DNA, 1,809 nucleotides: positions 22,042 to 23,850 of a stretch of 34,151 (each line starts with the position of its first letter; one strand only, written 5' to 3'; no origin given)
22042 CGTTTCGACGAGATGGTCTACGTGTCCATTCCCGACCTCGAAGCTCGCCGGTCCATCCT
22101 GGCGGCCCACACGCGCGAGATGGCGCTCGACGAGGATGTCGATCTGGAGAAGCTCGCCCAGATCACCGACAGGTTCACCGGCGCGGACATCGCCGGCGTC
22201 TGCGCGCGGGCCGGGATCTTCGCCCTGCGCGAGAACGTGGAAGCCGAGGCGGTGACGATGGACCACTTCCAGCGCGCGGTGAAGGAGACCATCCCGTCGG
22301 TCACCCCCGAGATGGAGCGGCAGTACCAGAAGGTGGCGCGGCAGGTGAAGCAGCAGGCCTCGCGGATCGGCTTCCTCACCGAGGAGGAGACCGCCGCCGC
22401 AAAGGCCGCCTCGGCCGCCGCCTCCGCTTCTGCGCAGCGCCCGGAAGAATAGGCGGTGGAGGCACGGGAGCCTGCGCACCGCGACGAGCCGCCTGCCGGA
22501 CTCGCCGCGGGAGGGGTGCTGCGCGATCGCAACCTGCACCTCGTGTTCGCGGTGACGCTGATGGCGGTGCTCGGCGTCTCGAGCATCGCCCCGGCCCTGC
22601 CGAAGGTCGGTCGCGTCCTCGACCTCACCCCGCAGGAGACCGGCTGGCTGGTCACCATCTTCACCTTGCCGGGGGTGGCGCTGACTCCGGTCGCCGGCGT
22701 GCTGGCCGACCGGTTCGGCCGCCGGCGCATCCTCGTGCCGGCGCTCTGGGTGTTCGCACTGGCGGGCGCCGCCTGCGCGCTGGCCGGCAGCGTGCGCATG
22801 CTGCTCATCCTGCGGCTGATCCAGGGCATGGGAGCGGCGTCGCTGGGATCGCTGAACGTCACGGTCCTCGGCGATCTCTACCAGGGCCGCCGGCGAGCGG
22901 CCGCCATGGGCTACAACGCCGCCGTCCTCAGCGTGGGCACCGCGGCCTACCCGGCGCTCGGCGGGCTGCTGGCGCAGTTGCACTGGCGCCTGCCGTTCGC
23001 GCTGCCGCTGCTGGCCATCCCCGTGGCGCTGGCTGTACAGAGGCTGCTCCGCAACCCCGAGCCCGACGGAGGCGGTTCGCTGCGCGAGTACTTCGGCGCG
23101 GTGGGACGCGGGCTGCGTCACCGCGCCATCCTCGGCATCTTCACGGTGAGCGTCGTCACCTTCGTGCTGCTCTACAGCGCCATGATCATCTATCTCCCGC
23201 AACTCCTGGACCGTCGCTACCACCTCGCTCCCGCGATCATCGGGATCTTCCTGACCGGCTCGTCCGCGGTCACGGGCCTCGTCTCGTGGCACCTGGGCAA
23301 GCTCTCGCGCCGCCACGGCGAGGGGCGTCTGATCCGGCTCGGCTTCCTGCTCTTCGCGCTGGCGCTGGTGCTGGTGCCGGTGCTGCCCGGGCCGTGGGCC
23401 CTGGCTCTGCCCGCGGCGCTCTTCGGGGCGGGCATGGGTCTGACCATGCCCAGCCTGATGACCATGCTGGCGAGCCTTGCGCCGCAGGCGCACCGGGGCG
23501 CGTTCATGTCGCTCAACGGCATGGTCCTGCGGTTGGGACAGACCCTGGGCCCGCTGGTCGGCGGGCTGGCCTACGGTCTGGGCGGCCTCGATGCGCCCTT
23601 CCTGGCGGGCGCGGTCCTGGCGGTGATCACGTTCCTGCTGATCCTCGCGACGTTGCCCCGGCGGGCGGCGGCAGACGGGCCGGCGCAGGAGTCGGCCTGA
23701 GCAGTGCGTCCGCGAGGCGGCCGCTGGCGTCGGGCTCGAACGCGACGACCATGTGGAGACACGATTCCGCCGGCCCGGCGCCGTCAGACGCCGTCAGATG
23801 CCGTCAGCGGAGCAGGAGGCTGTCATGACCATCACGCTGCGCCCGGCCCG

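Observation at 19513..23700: Cdc48/p97-like double-ring AAA+ unfoldase in a bacterial, apparently diderm, context, flanked by an FKBP prolyl isomerase and an MFS transporter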

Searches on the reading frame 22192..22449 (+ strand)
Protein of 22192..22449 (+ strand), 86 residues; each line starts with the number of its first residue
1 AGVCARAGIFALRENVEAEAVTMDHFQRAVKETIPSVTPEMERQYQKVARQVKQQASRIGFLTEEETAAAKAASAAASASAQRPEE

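Call 62: search_solved_structures(query=window:22192-22449:+, max_evalue=10, show_alignments=4)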
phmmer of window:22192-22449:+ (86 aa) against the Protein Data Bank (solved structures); distinct sequences matched with E-value up to 10: 25.
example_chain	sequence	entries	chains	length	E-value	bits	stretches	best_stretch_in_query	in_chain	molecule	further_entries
5vc7_A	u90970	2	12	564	0.00021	25.3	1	3-55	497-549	VCP-like ATPase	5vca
5g4g_A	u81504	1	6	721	0.0011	23.1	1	3-48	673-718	VCP-LIKE ATPASE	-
5g4f_A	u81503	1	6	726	0.0011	23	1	3-48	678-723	VCP-LIKE ATPASE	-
5c18_A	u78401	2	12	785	0.0021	22.1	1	3-57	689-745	Transitional endoplasmic reticulum ATPase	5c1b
7nku_A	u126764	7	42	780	0.0024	22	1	3-49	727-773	ATPase family gene 2 protein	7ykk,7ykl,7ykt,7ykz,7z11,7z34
7wd3_A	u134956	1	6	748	0.0033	21.5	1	3-49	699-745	ATPase family gene 2 protein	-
7wbb_A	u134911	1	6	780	0.0038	21.3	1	3-49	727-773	AFG2 isoform 1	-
6he4_H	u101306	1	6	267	0.031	18.4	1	2-39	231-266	Proteasome-activating nucleotidase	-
9lgo_A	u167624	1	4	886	0.081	17.1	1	2-46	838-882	ATPase family gene 2 protein homolog A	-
8rhn_K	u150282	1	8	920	0.1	16.8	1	2-47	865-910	ATPase family gene 2 protein homolog A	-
6he8_H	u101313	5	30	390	0.12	16.6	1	2-39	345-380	Proteasome-activating nucleotidase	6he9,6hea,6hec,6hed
6he5_H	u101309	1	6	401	0.15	16.3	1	2-39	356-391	Proteasome-activating nucleotidase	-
6chs_H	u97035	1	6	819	0.35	15.1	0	20-78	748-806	Putative cell division control protein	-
6mck_A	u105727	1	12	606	0.38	15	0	16-57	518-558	Transitional endoplasmic reticulum ATPase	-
7wub_C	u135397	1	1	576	0.44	14.8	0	16-55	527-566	Transitional endoplasmic reticulum ATPase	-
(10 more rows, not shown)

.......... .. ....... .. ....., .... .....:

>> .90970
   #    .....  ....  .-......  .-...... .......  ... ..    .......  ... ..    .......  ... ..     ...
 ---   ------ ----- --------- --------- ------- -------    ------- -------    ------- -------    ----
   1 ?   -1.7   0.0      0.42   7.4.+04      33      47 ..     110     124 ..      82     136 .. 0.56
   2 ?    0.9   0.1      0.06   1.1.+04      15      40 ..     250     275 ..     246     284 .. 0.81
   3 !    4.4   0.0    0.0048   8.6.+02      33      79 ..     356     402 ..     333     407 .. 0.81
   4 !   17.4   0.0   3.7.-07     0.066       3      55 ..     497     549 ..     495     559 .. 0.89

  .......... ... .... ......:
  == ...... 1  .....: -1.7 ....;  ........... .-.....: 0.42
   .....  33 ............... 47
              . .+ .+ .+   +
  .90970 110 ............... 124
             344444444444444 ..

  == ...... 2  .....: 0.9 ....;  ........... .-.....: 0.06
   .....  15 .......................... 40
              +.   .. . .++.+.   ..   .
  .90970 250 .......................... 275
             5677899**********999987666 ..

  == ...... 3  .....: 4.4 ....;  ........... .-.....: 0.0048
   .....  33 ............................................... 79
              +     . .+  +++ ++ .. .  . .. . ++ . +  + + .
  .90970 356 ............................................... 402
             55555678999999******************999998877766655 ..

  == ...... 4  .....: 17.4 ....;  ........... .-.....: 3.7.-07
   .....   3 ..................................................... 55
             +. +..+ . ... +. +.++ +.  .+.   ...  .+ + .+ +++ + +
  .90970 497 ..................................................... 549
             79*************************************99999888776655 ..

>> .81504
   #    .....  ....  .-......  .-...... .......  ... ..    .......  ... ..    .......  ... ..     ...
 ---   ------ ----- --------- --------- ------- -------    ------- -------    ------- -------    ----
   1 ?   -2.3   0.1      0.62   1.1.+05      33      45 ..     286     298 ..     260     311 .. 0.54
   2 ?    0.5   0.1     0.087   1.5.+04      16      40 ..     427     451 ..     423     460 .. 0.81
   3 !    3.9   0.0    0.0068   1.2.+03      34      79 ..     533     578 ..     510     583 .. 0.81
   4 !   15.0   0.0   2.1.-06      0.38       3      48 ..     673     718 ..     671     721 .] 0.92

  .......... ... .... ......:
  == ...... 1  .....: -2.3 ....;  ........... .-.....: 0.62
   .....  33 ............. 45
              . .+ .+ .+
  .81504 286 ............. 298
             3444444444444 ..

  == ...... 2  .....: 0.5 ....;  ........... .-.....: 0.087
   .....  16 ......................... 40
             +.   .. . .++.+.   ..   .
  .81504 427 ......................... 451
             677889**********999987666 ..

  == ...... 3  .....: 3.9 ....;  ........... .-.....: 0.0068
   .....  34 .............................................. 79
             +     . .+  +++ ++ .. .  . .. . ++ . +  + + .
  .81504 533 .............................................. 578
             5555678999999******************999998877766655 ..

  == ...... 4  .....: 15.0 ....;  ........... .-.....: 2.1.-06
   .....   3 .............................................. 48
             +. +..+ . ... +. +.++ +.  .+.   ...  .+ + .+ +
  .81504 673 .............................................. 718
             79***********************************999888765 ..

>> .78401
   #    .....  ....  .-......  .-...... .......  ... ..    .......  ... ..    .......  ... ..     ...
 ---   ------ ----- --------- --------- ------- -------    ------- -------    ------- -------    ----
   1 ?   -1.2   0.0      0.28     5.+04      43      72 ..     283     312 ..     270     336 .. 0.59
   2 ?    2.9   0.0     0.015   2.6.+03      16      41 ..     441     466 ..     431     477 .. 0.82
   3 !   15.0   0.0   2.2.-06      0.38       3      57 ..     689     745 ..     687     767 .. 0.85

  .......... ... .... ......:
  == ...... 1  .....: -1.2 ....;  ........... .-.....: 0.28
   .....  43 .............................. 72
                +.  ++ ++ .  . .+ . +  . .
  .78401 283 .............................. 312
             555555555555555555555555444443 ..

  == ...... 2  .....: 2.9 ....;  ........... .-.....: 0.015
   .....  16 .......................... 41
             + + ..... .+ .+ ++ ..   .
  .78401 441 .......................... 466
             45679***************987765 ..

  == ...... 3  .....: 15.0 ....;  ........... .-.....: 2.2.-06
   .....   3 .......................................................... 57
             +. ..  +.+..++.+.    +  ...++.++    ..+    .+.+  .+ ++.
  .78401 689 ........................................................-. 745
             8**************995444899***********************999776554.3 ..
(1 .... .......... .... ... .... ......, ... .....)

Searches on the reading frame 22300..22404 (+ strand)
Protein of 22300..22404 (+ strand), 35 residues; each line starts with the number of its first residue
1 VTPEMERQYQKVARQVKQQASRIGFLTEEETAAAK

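Call 68: search_solved_structures(query=window:22300-22404:+, max_evalue=10, show_alignments=5)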
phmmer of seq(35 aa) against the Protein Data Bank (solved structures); distinct sequences matched with E-value up to 10: 2.
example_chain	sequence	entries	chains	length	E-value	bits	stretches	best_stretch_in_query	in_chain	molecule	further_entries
8a3k_UNK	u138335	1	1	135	2.5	12.1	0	4-29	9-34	sc-apCC-4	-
9cfs_A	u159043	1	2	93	3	11.9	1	2-29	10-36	Long regulatory protein rop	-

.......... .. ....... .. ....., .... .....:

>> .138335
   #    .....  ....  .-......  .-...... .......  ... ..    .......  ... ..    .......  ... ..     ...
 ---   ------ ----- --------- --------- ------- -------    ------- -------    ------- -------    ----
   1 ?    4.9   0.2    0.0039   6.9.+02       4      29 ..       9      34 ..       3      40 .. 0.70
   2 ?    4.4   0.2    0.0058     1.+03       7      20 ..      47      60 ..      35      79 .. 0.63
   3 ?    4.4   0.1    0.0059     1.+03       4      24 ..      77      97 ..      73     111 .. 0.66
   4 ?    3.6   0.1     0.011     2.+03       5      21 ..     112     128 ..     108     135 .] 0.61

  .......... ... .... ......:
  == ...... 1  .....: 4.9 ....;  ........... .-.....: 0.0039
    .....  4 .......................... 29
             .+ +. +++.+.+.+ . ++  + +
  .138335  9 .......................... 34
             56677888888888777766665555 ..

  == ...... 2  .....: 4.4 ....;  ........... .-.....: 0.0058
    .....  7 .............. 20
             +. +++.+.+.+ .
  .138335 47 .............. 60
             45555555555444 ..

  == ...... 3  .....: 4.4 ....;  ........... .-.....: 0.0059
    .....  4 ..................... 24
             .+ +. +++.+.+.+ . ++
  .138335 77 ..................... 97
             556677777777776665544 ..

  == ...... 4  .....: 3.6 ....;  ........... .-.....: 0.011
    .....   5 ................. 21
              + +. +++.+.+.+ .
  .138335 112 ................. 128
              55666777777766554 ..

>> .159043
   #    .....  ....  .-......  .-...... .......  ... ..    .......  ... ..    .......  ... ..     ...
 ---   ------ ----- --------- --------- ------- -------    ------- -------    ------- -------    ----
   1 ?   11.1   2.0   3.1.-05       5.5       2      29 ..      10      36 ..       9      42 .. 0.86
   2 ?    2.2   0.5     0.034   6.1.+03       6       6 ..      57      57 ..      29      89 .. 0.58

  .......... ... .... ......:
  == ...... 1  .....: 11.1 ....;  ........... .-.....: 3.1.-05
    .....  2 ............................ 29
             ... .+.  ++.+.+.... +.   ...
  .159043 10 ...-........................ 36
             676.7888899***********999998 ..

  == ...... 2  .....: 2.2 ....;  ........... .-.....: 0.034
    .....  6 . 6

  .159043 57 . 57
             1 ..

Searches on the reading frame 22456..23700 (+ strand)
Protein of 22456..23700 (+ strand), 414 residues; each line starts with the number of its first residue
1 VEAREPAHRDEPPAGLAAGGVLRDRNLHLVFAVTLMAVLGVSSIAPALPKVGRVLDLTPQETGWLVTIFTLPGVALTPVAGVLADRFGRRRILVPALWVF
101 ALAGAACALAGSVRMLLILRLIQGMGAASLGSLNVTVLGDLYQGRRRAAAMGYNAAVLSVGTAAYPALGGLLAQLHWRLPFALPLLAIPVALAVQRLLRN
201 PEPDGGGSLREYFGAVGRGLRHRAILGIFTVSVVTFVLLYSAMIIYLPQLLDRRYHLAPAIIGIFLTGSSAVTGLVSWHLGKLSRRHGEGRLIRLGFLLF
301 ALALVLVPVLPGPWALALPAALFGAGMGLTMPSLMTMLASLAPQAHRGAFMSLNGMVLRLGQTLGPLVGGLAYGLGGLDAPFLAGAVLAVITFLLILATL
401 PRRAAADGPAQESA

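Call 3: search_protein_families(library=pfam, proteins=[window:22456-23700:+])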
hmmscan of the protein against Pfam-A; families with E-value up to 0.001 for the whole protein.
window:22456-23700:+ (414 aa): 6 families
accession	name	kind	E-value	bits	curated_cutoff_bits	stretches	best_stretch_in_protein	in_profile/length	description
PF07690.21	MFS_1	-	2.8e-59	201.2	33.4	2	31-250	2-228/347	Major Facilitator Superfamily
PF12832.13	MFS_1_like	-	2e-12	47.3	25.2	1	53-382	27-371/373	MFS_1 like family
PF05977.19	MFS_3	-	5.1e-12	45.5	27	1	70-407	55-402/524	Transmembrane secretion effector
PF13347.12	MFS_2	-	6.1e-12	45.2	27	2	6-141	205-342/427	MFS/sugar transport protein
PF06779.20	MFS_4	-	2.1e-08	34.4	26.3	1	43-395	11-362/364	Uncharacterised MFS-type transporter YbfB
PF00083.30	Sugar_tr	-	1e-06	28.3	22.3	1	61-161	47-150/452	Sugar (and other) transporter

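Call 5: search_protein_families(library=ncbifam, proteins=[window:22456-23700:+])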
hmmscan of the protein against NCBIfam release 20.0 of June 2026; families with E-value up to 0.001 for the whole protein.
window:22456-23700:+ (414 aa): 86 families (the best 25 are shown)
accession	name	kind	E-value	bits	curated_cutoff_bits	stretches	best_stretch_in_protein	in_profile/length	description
NF053757.1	BclibactTpBcbE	equivalog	2.5e-36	125.5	600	1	31-396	8-385/394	bacillibactin exporter BcbE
TIGR00880.1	2_A_01_02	superfamily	1.7e-29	102.7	131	2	63-194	1-133/141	multidrug resistance protein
TIGR00711.1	efflux_EmrB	subfamily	4.8e-28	98.1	230.2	2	32-190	9-165/485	DHA2 family efflux MFS transporter permease subunit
NF012174.0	tet_MFS_A_B_C_D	equivalog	5e-27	94.7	475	1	26-350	3-333/382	Tet(A)/Tet(B)/Tet(C) family tetracycline efflux MFS transporter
TIGR00895.1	2A0115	subfamily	2.3e-21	76.2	418.55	1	28-198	20-192/398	aromatic acid/H+ symport family MFS transporter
TIGR00710.1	efflux_Bcr_CflA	subfamily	7.8e-21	74.9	200.9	1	31-369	8-356/385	Bcr/CflA family efflux MFS transporter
TIGR00900.1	2A0121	subfamily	1.9e-20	73.6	319.6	1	59-360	33-347/364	H+ Antiporter protein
NF053813.1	MFS_TcaB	equivalog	2.4e-19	69.4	475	1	28-274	6-266/396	putative multidrug effflux MFS transporter TcaB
NF000391.1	EmrB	exception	4e-18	65.4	925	1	33-199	19-187/501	multidrug efflux MFS transporter permease subunit EmrB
NF045684.1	tet_MFS_65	exception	1.4e-17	64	800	1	41-381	15-357/383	tetracycline efflux MFS transporter Tet(65)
NF008314.0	PRK11102.1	equivalog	4.8e-17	62.3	303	1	27-370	9-359/396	Bcr/CflA family multidrug efflux MFS transporter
NF045488.1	tet_MFS_62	exception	6.6e-17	61.7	775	1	25-366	2-349/385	tetracycline efflux MFS transporter Tet(62)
NF012185.0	tet_MFS_L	exception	8.4e-17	61.2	925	1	32-197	21-188/457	tetracycline efflux MFS transporter Tet(L)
NF012177.1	tet_MFS_42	exception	2e-16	60.2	850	1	31-197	3-171/411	tetracycline efflux MFS transporter Tet(42)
NF000218.1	FexA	exception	2.4e-16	59.4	900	1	29-192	24-190/475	chloramphenicol/florfenicol efflux MFS transporter FexA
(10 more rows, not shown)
